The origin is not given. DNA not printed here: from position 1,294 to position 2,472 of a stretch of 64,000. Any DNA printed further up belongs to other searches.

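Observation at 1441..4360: Channel-like polytopic domain fused to a class III nucleotidyl cyclase, also interrupted by a single-base homopolymer frame change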

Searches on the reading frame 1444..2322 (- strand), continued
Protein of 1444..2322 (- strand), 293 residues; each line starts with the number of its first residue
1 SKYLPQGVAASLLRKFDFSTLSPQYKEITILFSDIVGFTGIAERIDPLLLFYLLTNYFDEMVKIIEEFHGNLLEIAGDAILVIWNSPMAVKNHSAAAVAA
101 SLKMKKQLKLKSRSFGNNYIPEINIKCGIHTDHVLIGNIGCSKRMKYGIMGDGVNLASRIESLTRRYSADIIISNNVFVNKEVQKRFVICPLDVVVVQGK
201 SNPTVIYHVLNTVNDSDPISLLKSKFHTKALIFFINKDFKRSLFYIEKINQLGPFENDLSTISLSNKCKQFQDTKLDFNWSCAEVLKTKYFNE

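Call 48: search_protein_families(library=pfam, proteins=[P0183, P0197, P0185, P0203, P0189, P0182], max_evalue=1)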
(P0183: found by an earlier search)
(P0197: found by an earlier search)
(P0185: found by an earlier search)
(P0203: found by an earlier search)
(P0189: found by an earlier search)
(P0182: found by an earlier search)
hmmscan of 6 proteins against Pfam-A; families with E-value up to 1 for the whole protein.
P0183 (949 aa): 2 families
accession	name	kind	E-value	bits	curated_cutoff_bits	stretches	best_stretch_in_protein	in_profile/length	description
PF00211.25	Guanylate_cyc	-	1.3e-26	93.7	21.9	1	688-868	5-180/183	Adenylate and Guanylate cyclase catalytic domain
PF13321.11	DUF4084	-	0.067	13.2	22.4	1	9-90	118-199/304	Domain of unknown function (DUF4084)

P0197 (854 aa): 3 families
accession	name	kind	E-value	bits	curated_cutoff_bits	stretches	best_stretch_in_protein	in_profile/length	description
PF00211.25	Guanylate_cyc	-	3.1e-27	95.8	21.9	1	589-765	8-176/183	Adenylate and Guanylate cyclase catalytic domain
PF00520.37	Ion_trans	-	2.7e-06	27.2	25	1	165-293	3-110/241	Ion transport protein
PF07178.16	TraL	-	0.15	12.8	24.4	1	350-393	27-70/90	TraL protein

P0185 (827 aa): 4 families
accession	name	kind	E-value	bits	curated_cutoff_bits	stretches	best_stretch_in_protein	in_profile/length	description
PF00211.25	Guanylate_cyc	-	4.3e-27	95.3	21.9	1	565-741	8-176/183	Adenylate and Guanylate cyclase catalytic domain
PF00520.37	Ion_trans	-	0.00098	18.8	25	1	144-259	11-110/241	Ion transport protein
PF11368.13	DUF3169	-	0.1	12.6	31.6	0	286-350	73-137/250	Protein of unknown function (DUF3169)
PF15851.11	DUF4723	-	0.22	12.2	27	0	414-430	46-62/82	Domain of unknown function (DUF4723)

P0203 (838 aa): 3 families
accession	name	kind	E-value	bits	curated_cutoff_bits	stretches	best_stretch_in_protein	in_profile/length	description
PF00211.25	Guanylate_cyc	-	6.2e-24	85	21.9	1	574-748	7-173/183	Adenylate and Guanylate cyclase catalytic domain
PF00520.37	Ion_trans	-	9.2e-10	38.6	25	1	141-269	11-119/241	Ion transport protein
PF05398.16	PufQ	-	0.022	15.3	22.1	1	190-241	14-68/74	PufQ cytochrome subunit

P0189 (823 aa): 2 families
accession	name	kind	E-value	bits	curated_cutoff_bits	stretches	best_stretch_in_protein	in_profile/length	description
PF00211.25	Guanylate_cyc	-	7.1e-27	94.6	21.9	1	561-737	8-176/183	Adenylate and Guanylate cyclase catalytic domain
PF11368.13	DUF3169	-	0.25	11.3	31.6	0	281-346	72-137/250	Protein of unknown function (DUF3169)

P0182 (927 aa): 3 families
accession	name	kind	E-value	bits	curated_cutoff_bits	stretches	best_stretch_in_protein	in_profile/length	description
PF00211.25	Guanylate_cyc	-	1.8e-24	86.8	21.9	1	659-839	4-177/183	Adenylate and Guanylate cyclase catalytic domain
PF25051.1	WHD_MCM8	-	0.21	12.1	26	0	448-483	41-76/80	MCM8 winged helix domain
PF13405.12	EF-hand_6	-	0.35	11.2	25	0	313-341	2-30/30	EF-hand domain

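Call 58: find_homologous_proteins(query=A6, max_evalue=0.00001)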
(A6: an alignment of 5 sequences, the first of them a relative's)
Query A6 (5 sequences) (854 aa, profile of the alignment): 36 proteins with E <= 0.00001 among 8000 candidates.
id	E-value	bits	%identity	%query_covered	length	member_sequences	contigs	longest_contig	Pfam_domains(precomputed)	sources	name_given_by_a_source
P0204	2.3e-277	941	69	89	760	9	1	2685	PF00211.26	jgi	jgi:class 3 adenylate cyclase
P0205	7.8e-275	933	67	90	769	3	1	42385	PF00211.26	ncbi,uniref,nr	ncbi:hypothetical protein TrLO_g10749 [Triparma laevis f. longispina]|uniref:Guanylate cyclase domai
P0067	5.7e-226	771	99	54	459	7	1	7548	PF00211.26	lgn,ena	-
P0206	1.1e-222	760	42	45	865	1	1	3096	PF00520.38,PF00211.26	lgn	-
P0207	3.0e-89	319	37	40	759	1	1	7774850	PF02743.25,PF00211.26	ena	-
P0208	2.3e-51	193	26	80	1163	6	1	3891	PF00211.26,PF26726.1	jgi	-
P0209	1.3e-48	184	23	73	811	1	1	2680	PF00211.26,PF26726.1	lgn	-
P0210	1.3e-46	178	24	77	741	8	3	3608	PF00211.26,PF26726.1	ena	-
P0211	8.4e-45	172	37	22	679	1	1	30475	PF05226.17,PF00211.26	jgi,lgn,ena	-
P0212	1.7e-43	167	31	28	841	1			PF26726.1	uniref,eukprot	uniref:Guanylate cyclase domain-containing protein n=1 Tax=Chromera velia CCMP2878 TaxID=1169474 Rep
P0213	1.9e-43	167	23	81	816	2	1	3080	PF26726.1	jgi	-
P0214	8.3e-40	155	34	22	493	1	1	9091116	PF05226.17,PF00211.26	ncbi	-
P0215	1.3e-37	148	28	30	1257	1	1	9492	PF10602.16,PF17874.8,PF00515.35,PF13424.13,PF13176.13,PF14938.13,PF13432.13,PF00211.26,PF13181.13,PF07719.24,PF13191.13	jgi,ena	-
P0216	5.0e-37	146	33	17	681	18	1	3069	PF00211.26,PF26726.1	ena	-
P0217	4.4e-34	136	26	33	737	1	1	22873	PF07696.18,PF07695.18,PF00211.26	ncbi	-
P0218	1.2e-32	131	28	23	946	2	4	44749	PF13240.12,PF13401.13,PF00211.26,PF13191.13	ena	-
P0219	1.9e-31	127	29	27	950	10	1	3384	PF26726.1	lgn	-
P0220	7.3e-30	122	26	24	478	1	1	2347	PF00211.26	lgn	-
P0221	9.4e-29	118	22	35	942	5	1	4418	PF26726.1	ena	-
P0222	1.2e-26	111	26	31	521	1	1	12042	PF00672.31,PF00211.26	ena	-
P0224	1.8e-24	104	32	18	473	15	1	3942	PF00211.26,PF00072.31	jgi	-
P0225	4.9e-24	103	32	22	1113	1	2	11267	PF13240.12,PF12773.14,PF00211.26,PF13191.13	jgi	jgi:class 3 adenylate cyclase/tetratricopeptide (TPR) repeat protein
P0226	6.6e-24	102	31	18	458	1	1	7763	PF00211.26,PF00072.31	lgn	-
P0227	4.6e-22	96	29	22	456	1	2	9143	PF00211.26,PF00072.31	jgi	jgi:class 3 adenylate cyclase/DNA-binding NarL/FixJ family response regulator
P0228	2.0e-18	84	27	30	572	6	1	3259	PF00672.31,PF00211.26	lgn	-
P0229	9.0e-15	72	32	16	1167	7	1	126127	PF13240.12,PF17874.8,PF12773.14,PF13424.13,PF00211.26,PF13248.12,PF13191.13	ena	-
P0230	2.0e-14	71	28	16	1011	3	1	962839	PF14559.13,PF28502.1,PF13424.13,PF00211.26,PF13191.13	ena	-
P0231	4.3e-14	70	28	16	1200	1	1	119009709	PF16214.10,PF00211.26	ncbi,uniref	ncbi:adenylate cyclase type 3-like [Tachypleus tridentatus]|uniref:adenylate cyclase type 3-like n=1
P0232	2.0e-13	68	29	22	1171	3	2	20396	PF17874.8,PF00515.35,PF13424.13,PF13176.13,PF13401.13,PF00211.26,PF07719.24,PF13191.13,PF13374.13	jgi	-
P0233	1.3e-11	62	25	22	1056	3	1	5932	PF13240.12,PF00211.26,PF13191.13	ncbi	ncbi:MAG: adenylate/guanylate cyclase domain-containing protein [Mycobacterium sp.]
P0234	4.3e-10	57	26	22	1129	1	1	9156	PF13240.12,PF12773.14,PF24463.2,PF00211.26,PF13248.12,PF13191.13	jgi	-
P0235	2.1e-7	48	31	13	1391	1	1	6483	PF00211.26,PF13191.13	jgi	jgi:class 3 adenylate cyclase/tetratricopeptide (TPR) repeat protein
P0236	5.6e-7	46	25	22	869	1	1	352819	PF13401.13,PF00211.26,PF13191.13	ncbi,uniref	ncbi:AAA family ATPase [Micromonospora sp. DT47]|uniref:AAA family ATPase n=1 Tax=Micromonospora sp.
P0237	7.7e-7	46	31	16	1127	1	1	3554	PF00536.38,PF00211.26,PF07647.25,PF13191.13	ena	-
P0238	7.5e-6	43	28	22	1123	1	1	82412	PF00536.38,PF00211.26,PF07647.25,PF13191.13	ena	-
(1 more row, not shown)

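Call 59: search_protein_families(library=pfam, proteins=[P0208, P0212, P0206, P0213, P0219, P0209, P0205, P0221], max_evalue=0.01)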
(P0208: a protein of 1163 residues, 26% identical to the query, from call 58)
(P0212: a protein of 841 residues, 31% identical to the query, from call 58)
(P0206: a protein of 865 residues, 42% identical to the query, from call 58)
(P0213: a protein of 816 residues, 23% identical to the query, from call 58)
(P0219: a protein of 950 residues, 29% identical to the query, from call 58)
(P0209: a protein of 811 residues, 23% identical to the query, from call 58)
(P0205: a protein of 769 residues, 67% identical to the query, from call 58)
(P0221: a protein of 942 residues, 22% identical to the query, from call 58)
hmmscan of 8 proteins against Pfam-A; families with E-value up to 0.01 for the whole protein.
P0208 (1163 aa): 2 families
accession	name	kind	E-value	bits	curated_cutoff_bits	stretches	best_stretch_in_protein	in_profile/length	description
PF00211.25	Guanylate_cyc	-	1.7e-08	34.7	21.9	1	830-1040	8-178/183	Adenylate and Guanylate cyclase catalytic domain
PF00520.37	Ion_trans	-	5.1e-06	26.3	25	1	401-531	7-120/241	Ion transport protein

P0212 (841 aa): 3 families
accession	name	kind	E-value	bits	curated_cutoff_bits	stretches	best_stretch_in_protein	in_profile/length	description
PF07719.23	TPR_2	-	5.8e-05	23.4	27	1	780-811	3-34/34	Tetratricopeptide repeat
PF00515.34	TPR_1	-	0.0041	17.3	27.8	0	781-811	4-34/34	Tetratricopeptide repeat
PF11871.13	DUF3391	-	0.0077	17.2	27.8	0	288-334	7-53/136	Domain of unknown function (DUF3391)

P0206 (865 aa): 2 families
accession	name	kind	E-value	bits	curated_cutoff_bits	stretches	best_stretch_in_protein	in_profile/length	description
PF00211.25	Guanylate_cyc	-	3.8e-25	89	21.9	1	601-778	7-176/183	Adenylate and Guanylate cyclase catalytic domain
PF00520.37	Ion_trans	-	5e-06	26.3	25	1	174-300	12-118/241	Ion transport protein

P0213 (816 aa): 1 family
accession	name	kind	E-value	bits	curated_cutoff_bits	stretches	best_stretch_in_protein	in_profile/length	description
PF00520.37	Ion_trans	-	6.3e-06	26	25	1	63-202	9-111/241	Ion transport protein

P0219 (950 aa): 0 families

P0209 (811 aa): 1 family
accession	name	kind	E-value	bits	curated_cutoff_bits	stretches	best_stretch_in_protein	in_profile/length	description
PF00211.25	Guanylate_cyc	-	8.4e-07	29.2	21.9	1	481-683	13-173/183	Adenylate and Guanylate cyclase catalytic domain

P0205 (769 aa): 2 families
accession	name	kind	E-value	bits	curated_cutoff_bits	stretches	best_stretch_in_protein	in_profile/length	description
PF00211.25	Guanylate_cyc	-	1.1e-26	94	21.9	1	506-682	8-176/183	Adenylate and Guanylate cyclase catalytic domain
PF00520.37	Ion_trans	-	1.7e-05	24.6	25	1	85-212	5-111/241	Ion transport protein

P0221 (942 aa): 1 family
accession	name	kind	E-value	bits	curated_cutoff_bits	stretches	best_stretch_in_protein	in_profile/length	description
PF00211.25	Guanylate_cyc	-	0.00029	20.9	21.9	1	577-730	13-145/183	Adenylate and Guanylate cyclase catalytic domain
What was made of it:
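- Relatives of the cyclase module carry Ion_trans S1-S4 (calls 48, 59).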

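Call 66: list_cluster_members(proteins=[P0062, P0212, P0205, P0003, P0006, P0007])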
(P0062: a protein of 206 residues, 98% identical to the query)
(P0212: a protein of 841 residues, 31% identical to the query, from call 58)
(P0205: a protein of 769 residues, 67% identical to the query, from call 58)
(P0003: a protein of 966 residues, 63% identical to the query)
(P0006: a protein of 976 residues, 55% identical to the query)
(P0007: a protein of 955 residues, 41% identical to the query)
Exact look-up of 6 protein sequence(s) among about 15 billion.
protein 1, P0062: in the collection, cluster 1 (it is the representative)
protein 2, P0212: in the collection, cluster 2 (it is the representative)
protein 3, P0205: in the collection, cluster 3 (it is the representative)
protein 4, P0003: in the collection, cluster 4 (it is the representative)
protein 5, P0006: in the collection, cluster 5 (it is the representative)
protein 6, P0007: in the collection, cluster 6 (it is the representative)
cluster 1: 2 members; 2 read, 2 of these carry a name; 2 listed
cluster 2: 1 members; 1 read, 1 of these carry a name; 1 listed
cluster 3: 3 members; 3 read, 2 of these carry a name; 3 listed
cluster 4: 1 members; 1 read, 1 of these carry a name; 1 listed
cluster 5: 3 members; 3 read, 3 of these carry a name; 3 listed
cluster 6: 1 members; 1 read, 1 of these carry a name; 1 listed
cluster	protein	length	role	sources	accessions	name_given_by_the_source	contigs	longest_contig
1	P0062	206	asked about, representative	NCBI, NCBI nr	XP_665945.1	adenylate cyclase [Cryptosporidium hominis TU502]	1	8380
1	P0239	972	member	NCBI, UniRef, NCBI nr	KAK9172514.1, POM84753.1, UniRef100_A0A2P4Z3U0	Adenylate and Guanylate cyclase catalytic domain protein [Cryptosporidium meleagridis] | Adenylate and Guanylate cyclase catalytic domain protein n=1 Tax=Cryptosporidium ...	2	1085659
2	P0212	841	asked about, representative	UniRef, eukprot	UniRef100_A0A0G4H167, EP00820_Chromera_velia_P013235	Guanylate cyclase domain-containing protein n=1 Tax=Chromera velia CCMP2878 TaxID=1169474 ... | Cvel_811.t1-p1 / transcript=Cvel_811.t1 / gene=Cvel_811 / ...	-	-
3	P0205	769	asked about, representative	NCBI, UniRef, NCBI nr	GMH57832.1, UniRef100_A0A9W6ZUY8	hypothetical protein TrLO_g10749 [Triparma laevis f. longispina] | Guanylate cyclase domain-containing protein n=1 Tax=Triparma laevis f. longispina ...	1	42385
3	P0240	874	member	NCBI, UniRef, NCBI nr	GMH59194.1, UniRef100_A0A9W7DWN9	hypothetical protein TL16_g02775 [Triparma laevis f. inornata] | Guanylate cyclase domain-containing protein n=2 Tax=Triparma laevis TaxID=1534972 ...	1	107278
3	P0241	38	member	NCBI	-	-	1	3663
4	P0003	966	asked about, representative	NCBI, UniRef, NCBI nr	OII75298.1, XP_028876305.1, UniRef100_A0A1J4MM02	membrane associated adenyl cyclase [Cryptosporidium ubiquitum] | Membrane associated adenyl cyclase n=1 Tax=Cryptosporidium ubiquitum TaxID=857276 ...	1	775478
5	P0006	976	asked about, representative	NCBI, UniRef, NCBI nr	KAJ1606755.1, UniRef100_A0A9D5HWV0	membrane associated adenyl cyclase [Cryptosporidium canis] | Membrane associated adenyl cyclase n=1 Tax=Cryptosporidium canis TaxID=195482 ...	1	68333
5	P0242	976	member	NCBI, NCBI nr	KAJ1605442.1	membrane associated adenyl cyclase [Cryptosporidium canis]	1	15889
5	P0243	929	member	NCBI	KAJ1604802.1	membrane associated adenyl cyclase, partial [Cryptosporidium canis]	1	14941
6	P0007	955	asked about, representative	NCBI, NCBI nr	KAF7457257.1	adenylate/guanylate cyclase domain-containing protein [Cryptosporidium felis]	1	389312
